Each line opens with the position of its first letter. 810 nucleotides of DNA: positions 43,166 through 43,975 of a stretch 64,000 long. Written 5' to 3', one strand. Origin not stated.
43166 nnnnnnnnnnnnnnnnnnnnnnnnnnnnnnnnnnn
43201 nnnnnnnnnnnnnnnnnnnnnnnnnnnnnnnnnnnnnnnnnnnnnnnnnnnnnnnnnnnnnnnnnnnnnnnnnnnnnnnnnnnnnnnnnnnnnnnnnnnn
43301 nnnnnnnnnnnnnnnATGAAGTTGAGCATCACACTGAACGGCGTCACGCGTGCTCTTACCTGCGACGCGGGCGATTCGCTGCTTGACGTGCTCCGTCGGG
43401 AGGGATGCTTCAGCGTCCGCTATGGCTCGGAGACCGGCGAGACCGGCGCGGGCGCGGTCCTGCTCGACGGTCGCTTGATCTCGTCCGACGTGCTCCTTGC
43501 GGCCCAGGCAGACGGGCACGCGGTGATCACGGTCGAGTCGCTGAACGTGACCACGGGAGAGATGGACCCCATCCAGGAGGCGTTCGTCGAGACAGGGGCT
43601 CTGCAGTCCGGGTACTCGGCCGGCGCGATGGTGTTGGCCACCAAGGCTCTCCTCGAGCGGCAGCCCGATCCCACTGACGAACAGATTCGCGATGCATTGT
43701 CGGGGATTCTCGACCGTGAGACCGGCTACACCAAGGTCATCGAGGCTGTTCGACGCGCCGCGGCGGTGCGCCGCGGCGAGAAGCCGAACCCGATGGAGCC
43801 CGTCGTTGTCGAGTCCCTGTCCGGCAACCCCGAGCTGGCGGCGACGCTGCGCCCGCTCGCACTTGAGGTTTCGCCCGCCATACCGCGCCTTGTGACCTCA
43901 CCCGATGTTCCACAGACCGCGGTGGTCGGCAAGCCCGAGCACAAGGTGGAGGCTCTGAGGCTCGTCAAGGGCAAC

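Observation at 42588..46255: Molybdenum hydroxylase whose fused [2Fe-2S] module has lost all eight cluster cysteines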

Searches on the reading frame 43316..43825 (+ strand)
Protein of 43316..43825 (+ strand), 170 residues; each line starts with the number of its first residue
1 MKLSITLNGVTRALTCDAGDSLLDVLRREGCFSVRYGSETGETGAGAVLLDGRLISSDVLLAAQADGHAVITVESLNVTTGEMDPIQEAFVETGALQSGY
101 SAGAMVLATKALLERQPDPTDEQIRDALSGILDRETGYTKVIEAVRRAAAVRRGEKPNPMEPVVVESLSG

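Call 8: search_solved_structures(query=window:43316-43825:+, show_alignments=4, max_evalue=0.001)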
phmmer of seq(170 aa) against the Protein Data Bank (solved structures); distinct sequences matched with E-value up to 0.001: 36.
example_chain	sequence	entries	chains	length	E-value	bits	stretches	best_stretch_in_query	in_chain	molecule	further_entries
3hrd_D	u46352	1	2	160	2.5e-29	105.5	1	3-149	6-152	Nicotinate dehydrogenase small FeS subunit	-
8uem_C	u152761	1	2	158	6.3e-28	100.9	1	1-154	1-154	[2Fe-2S] binding domain protein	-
4zoh_C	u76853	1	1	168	3.1e-27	98.7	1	2-152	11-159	Putative oxidoreductase iron-sulfur subunit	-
5y6q_A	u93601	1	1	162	1.1e-22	83.9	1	3-152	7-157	Aldehyde oxidase small subunit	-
1rm6_C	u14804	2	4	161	3.5e-22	82.3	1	3-155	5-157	4-hydroxybenzoyl-CoA reductase gamma subunit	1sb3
1sij_A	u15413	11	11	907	1.7e-20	76.8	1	4-158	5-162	Aldehyde oxidoreductase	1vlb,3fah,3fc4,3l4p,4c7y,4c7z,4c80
1t3q_A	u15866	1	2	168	2.8e-20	76.1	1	1-155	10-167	quinoline 2-oxidoreductase small subunit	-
1n5w_A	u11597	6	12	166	1.7e-19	73.5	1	4-154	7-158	Carbon monoxide dehydrogenase small chain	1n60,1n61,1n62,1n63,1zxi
1ffu_A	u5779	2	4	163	2e-19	73.3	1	4-153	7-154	CUTS, IRON-SULFUR PROTEIN OF CARBON MONOXIDE DEHYDROGENASE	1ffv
1dgj_A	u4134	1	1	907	6.5e-19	71.7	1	5-157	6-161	ALDEHYDE OXIDOREDUCTASE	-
7dqx_C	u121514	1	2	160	5.3e-18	68.7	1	2-147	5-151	6-hydroxypseudooxynicotine dehydrogenase complex subunit beta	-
5g5g_A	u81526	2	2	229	1.5e-13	54.3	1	1-118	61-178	PUTATIVE XANTHINE DEHYDROGENASE YAGT IRON-SULFUR-BINDING SUBUNIT | Aldehyde oxidoreductase iron-sulfur-binding subunit PaoA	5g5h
1jro_A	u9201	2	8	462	1.3e-12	51.3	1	1-150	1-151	xanthine dehydrogenase, chain A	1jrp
2w3r_A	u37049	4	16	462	4.5e-12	49.5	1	1-150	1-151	XANTHINE DEHYDROGENASE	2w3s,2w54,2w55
8gy3_B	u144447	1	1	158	6e-12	49.1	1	5-153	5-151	Small subunit of aldehyde dehydrogenase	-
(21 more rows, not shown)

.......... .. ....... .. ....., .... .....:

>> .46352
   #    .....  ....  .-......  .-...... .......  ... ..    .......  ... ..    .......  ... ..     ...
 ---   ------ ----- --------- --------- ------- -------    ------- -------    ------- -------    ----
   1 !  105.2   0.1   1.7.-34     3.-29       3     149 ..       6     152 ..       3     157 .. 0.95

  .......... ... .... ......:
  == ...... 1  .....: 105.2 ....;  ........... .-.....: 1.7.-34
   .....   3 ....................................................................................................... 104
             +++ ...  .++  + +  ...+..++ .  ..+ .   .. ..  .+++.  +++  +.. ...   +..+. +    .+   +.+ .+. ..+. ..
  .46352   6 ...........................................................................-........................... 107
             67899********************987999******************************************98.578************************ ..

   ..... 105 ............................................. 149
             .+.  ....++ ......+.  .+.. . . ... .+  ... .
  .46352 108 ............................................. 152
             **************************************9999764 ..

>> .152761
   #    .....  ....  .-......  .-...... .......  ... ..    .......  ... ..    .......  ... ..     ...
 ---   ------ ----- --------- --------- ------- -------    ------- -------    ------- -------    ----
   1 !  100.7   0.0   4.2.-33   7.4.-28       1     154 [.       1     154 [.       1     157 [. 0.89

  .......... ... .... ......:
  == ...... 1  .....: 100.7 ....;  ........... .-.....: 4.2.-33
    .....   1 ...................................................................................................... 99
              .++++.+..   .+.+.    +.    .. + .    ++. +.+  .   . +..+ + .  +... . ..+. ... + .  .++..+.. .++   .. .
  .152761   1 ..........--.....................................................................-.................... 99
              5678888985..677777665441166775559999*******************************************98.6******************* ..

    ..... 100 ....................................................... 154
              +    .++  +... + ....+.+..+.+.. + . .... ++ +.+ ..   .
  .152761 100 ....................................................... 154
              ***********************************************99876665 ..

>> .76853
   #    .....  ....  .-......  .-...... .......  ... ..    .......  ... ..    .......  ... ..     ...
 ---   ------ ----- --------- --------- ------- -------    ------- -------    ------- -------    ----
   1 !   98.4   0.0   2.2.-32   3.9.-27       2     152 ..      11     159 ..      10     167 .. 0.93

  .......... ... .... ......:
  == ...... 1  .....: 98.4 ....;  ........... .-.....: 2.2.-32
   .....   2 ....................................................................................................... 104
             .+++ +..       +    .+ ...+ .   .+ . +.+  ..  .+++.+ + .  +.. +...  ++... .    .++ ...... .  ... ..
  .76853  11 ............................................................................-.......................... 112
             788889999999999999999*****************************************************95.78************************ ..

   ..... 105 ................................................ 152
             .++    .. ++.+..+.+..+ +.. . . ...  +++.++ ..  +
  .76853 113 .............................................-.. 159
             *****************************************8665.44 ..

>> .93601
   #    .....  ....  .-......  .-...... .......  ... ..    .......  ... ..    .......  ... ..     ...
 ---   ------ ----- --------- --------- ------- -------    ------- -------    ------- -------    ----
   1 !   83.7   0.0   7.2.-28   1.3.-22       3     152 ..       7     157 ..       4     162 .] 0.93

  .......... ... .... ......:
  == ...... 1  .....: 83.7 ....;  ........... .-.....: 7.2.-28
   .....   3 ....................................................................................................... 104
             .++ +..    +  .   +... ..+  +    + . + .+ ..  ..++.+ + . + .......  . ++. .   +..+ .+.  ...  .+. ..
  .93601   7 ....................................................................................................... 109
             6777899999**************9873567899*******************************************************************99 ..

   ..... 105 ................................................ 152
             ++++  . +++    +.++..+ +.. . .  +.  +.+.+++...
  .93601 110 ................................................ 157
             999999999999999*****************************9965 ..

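Call 33: search_protein_representatives(protein=window:43316-43810:+)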
Query: 165 residues. Proteins with E-value up to 0.001 (for the whole library): 10905; up to 1e-10: 3149; up to 1e-30: 59. The best 150 are listed.
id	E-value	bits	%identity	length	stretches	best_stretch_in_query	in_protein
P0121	2.7e-68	244.9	77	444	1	1-158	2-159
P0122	7.2e-62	224.1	69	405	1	2-163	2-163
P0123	1.1e-57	210.4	67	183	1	2-148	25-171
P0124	2.7e-54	199.5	60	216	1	2-158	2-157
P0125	3.6e-52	192.6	59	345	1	1-165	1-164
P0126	6.4e-51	188.5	61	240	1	3-158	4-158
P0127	1.2e-50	187.6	58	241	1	1-161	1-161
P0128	1.2e-49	184.4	70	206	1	1-133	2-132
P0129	1.7e-49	183.9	63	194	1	26-164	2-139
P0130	4.8e-44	166.2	53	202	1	2-161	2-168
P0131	6.9e-44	165.7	69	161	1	1-118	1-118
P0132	3.9e-43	163.3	60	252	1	6-150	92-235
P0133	2.7e-41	157.3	65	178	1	25-149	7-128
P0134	1.7e-40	154.7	51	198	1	1-158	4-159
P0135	6.8e-40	152.7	52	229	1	1-157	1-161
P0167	3.0e-32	127.9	48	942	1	3-160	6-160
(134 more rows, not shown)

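Call 42: find_encoding_contigs(protein=P0167, flank=10000, max_places=4)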
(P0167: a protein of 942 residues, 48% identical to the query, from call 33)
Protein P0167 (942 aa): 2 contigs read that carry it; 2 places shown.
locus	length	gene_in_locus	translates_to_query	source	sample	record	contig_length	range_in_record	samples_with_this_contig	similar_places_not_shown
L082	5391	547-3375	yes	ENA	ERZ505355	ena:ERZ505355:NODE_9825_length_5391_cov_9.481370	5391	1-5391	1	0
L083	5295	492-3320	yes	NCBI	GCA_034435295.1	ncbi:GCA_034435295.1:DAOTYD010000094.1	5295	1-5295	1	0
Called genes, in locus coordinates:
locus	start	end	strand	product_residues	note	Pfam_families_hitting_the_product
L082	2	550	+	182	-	?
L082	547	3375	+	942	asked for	PF00111:Fer2 (weak), PF01799:Fer2_2, PF01315:Ald_Xan_dh_C, PF02738:MoCoBD_1, PF20256:MoCoBD_2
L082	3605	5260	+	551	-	PF17391:Urocanase_N, PF01175:Urocanase, PF17392:Urocanase_C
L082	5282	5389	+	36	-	?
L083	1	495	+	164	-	?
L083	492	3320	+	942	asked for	PF00111:Fer2 (weak), PF01799:Fer2_2, PF01315:Ald_Xan_dh_C, PF02738:MoCoBD_1, PF20256:MoCoBD_2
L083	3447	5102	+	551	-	PF17391:Urocanase_N, PF01175:Urocanase, PF17392:Urocanase_C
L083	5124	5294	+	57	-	?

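Call 48: find_homologous_proteins(query=P0167, max_evalue=1e-30)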
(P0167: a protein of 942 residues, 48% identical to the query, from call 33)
Query P0167 (942 aa): 7998 proteins with E <= 1e-30 among 8000 candidates; the best 120 are listed.
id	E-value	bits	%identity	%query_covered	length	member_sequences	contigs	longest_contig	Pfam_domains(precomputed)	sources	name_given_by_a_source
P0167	0.0e+0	2145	100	100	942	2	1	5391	PF02738.24,PF20256.4,PF01799.26,PF00111.33,PF01315.28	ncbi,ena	-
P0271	0.0e+0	2141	100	100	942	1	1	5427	PF02738.24,PF20256.4,PF01799.26,PF00111.33,PF01315.28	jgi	-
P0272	0.0e+0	1646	75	99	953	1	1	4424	PF02738.24,PF20256.4,PF01799.26,PF00111.33,PF01315.28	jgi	jgi:putative selenate reductase molybdopterin-binding subunit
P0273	0.0e+0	1641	75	99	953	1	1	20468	PF02738.24,PF20256.4,PF01799.26,PF00111.33,PF01315.28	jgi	jgi:putative selenate reductase molybdopterin-binding subunit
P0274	0.0e+0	1632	76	99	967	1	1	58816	PF02738.24,PF20256.4,PF01799.26,PF00111.33,PF01315.28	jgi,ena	-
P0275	0.0e+0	1629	74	99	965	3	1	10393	PF02738.24,PF20256.4,PF01799.26,PF00111.33,PF13085.12,PF01315.28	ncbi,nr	ncbi:MAG TPA: 2Fe-2S iron-sulfur cluster binding domain-containing protein [Anaerolineales bacterium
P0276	0.0e+0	1628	75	99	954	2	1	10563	PF02738.24,PF20256.4,PF01799.26,PF00111.33,PF01315.28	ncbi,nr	ncbi:MAG: molybdopterin-dependent oxidoreductase [Chloroflexi bacterium]|nr:molybdopterin-dependent 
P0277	0.0e+0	1627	73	99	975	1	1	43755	PF02738.24,PF20256.4,PF01799.26,PF00111.33,PF01315.28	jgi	-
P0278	0.0e+0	1626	75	99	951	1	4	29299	PF02738.24,PF20256.4,PF01799.26,PF00111.33,PF01315.28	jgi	jgi:putative selenate reductase molybdopterin-binding subunit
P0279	0.0e+0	1625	74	99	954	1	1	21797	PF02738.24,PF20256.4,PF01799.26,PF00111.33,PF01315.28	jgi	jgi:putative selenate reductase molybdopterin-binding subunit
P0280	0.0e+0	1624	73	99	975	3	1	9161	PF02738.24,PF20256.4,PF01799.26,PF00111.33,PF13085.12,PF01315.28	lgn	-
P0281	0.0e+0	1614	73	99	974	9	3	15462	PF02738.24,PF20256.4,PF01799.26,PF00111.33,PF01315.28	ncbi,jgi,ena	-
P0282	0.0e+0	1610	73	99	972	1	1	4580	PF02738.24,PF20256.4,PF01799.26,PF00111.33,PF01315.28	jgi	-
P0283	0.0e+0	1604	73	99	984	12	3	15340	PF02738.24,PF20256.4,PF01799.26,PF00111.33,PF01315.28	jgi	-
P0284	0.0e+0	1600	73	99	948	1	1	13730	PF02738.24,PF20256.4,PF01799.26,PF00111.33,PF01315.28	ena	-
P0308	0.0e+0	1575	72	99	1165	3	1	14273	PF02738.24,PF20256.4,PF01799.26,PF00111.33,PF03450.23,PF01315.28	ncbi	ncbi:MAG: molybdopterin cofactor-binding domain-containing protein [Anaerolineae bacterium]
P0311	0.0e+0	1575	70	99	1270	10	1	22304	PF02738.24,PF20256.4,PF01799.26,PF00111.33,PF03450.23,PF01315.28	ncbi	-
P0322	0.0e+0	1567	70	99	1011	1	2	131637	PF02738.24,PF20256.4,PF01799.26,PF00111.33,PF01315.28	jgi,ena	-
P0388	0.0e+0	1532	69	99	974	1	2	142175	PF02738.24,PF20256.4,PF01799.26,PF00111.33,PF01315.28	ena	-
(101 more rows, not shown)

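Call 49: find_encoding_contigs(protein=P0388, flank=10000, max_places=2)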
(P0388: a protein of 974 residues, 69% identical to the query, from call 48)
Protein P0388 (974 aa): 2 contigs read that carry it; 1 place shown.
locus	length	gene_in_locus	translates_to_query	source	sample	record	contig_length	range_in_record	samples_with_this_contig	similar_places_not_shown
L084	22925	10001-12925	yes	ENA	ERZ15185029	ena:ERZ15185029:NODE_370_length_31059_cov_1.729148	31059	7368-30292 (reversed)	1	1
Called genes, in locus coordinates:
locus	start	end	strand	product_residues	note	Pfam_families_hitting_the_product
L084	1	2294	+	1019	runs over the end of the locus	?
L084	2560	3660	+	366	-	PF02608:Bmp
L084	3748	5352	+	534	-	PF00005:ABC_tran, PF13304:AAA_21 (faint), PF00005:ABC_tran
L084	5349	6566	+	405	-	PF02653:BPD_transp_2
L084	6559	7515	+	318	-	PF02653:BPD_transp_2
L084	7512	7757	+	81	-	PF02597:ThiS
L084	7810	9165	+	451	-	PF01979:Amidohydro_1, PF07969:Amidohydro_3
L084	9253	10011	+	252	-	PF03450:CO_deh_flav_C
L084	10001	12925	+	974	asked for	PF00111:Fer2, PF01799:Fer2_2, PF01315:Ald_Xan_dh_C, PF02738:MoCoBD_1, PF20256:MoCoBD_2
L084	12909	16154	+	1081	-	PF00464:SHMT, PF01571:GCV_T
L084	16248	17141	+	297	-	PF12146:Hydrolase_4 (weak), PF00561:Abhydrolase_1, PF12697:Abhydrolase_6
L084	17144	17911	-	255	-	PF19420:DDAH_eukar, PF02274:ADI (weak)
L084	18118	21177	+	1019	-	PF00521:DNA_topoisoIV, PF03989:DNA_gyraseA_C (faint)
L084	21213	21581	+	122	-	PF00313:CSD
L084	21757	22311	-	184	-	-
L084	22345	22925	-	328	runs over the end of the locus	PF01926:MMR_HSR1, PF02421:FeoB_N (weak), PF02824:TGS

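Call 50: find_encoding_contigs(protein=P0322, flank=10000, max_places=2)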
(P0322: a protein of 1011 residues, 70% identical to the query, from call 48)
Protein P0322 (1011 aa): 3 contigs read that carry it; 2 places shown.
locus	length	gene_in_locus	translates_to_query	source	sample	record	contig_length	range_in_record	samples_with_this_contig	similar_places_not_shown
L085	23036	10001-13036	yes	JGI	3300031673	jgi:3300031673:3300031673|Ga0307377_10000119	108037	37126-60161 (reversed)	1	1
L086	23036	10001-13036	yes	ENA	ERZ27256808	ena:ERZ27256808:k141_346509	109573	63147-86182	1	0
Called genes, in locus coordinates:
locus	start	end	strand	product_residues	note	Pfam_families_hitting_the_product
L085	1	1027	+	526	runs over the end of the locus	PF03425:CBM_11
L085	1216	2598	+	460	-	PF26686:DUF8575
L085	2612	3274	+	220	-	PF02698:DUF218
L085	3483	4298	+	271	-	PF00512:HisKA (weak), PF02518:HATPase_c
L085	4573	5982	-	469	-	PF18915:DUF5667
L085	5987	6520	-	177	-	PF04542:Sigma70_r2, PF08281:Sigma70_r4_2, PF04545:Sigma70_r4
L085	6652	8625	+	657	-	PF26371:AftB_C (faint)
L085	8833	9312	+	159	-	PF00293:NUDIX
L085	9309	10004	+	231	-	PF03450:CO_deh_flav_C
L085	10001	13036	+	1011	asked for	PF00111:Fer2, PF01799:Fer2_2, PF01315:Ald_Xan_dh_C, PF02738:MoCoBD_1, PF20256:MoCoBD_2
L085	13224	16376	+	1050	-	PF12770:CHAT, PF13191:AAA_16 (weak), PF13424:TPR_12, PF14938:SNAP (weak), PF17874:TPR_MalT (weak), PF00515:TPR_1 (weak), PF13374:TPR_10 (weak), PF13424:TPR_12, +6 more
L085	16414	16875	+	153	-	-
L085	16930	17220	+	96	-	PF01954:AF2212-like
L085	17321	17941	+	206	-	-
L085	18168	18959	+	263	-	PF03372:Exo_endo_phos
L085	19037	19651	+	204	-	PF00188:CAP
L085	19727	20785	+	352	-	PF04055:Radical_SAM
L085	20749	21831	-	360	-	PF12797:Fer4_2 (faint), PF12837:Fer4_6 (faint), PF12838:Fer4_7 (weak), PF14697:Fer4_21 (weak), PF00037:Fer4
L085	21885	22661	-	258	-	PF01464:SLT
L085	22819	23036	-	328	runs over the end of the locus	PF01073:3Beta_HSD, PF01370:Epimerase, PF02719:Polysacc_synt_2 (weak), PF04321:RmlD_sub_bind, PF05368:NmrA, PF13460:NAD_binding_10, PF16363:GDP_Man_Dehyd, PF07993:NAD_binding_4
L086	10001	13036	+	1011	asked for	PF00111:Fer2, PF01799:Fer2_2, PF01315:Ald_Xan_dh_C, PF02738:MoCoBD_1, PF20256:MoCoBD_2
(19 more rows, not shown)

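Call 71: search_protein_families(library=pfam, proteins=[L084:9253-10008:+, L085:9309-10001:+, P0311, P0308], max_evalue=0.01)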
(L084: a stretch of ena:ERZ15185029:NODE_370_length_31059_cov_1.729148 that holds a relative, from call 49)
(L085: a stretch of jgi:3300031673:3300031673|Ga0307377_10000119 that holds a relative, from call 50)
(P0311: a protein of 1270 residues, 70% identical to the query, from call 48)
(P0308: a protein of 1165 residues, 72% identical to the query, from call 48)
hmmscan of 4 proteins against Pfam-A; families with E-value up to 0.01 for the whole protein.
L084:9253-10008:+ (252 aa): 1 family
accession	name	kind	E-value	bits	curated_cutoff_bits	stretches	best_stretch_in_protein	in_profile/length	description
PF03450.22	CO_deh_flav_C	-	5.4e-16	59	25.5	1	126-219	8-101/102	CO dehydrogenase flavoprotein C-terminal domain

L085:9309-10001:+ (231 aa): 1 family
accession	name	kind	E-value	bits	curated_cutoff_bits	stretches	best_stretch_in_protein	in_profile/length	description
PF03450.22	CO_deh_flav_C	-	1.2e-18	67.5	25.5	1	118-211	8-101/102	CO dehydrogenase flavoprotein C-terminal domain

P0311 (1270 aa): 9 families
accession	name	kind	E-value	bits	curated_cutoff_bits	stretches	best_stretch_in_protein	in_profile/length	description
PF02738.23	MoCoBD_1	-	4.4e-77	258.9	27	1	656-894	5-243/244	Molybdopterin cofactor-binding domain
PF20256.3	MoCoBD_2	-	4e-69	233.7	27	1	932-1209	3-283/283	Molybdopterin cofactor-binding domain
PF01315.27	Ald_Xan_dh_C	-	6.8e-32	110.5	31.3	1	516-628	1-110/110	Aldehyde oxidase and xanthine dehydrogenase, a/b hammerhead domain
PF01799.25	Fer2_2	-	3.8e-29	101.1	30.3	1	374-438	10-75/75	[2Fe-2S] binding domain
PF03450.22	CO_deh_flav_C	-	2.4e-19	69.8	25.5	1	135-227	8-100/102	CO dehydrogenase flavoprotein C-terminal domain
PF00111.32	Fer2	-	7.3e-09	35.9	21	1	279-331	2-55/77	2Fe-2S iron-sulfur cluster binding domain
PF13085.11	Fer2_3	-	0.00033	21.1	27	1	306-349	47-89/107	2Fe-2S iron-sulfur cluster binding domain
PF13510.11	Fer2_4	-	0.001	19.5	22.8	1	274-345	2-79/82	2Fe-2S iron-sulfur cluster binding domain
PF12375.13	DUF3653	-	0.0078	16.8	22.4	0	1075-1112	7-44/66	Phage protein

P0308 (1165 aa): 7 families
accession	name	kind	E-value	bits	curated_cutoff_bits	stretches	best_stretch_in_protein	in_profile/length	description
PF02738.23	MoCoBD_1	-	3.2e-79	265.9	27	1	557-795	5-243/244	Molybdopterin cofactor-binding domain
PF20256.3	MoCoBD_2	-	5.6e-73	246.3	27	1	833-1103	3-283/283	Molybdopterin cofactor-binding domain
PF01315.27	Ald_Xan_dh_C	-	7.3e-32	110.4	31.3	1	418-528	2-109/110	Aldehyde oxidase and xanthine dehydrogenase, a/b hammerhead domain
PF01799.25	Fer2_2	-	1.2e-31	109.1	30.3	1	299-371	1-75/75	[2Fe-2S] binding domain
PF03450.22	CO_deh_flav_C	-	2.6e-17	63.3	25.5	1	103-195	8-100/102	CO dehydrogenase flavoprotein C-terminal domain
PF00111.32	Fer2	-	3.1e-10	40.3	21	1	233-292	2-59/77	2Fe-2S iron-sulfur cluster binding domain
PF13085.11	Fer2_3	-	4e-05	24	27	1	257-304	44-90/107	2Fe-2S iron-sulfur cluster binding domain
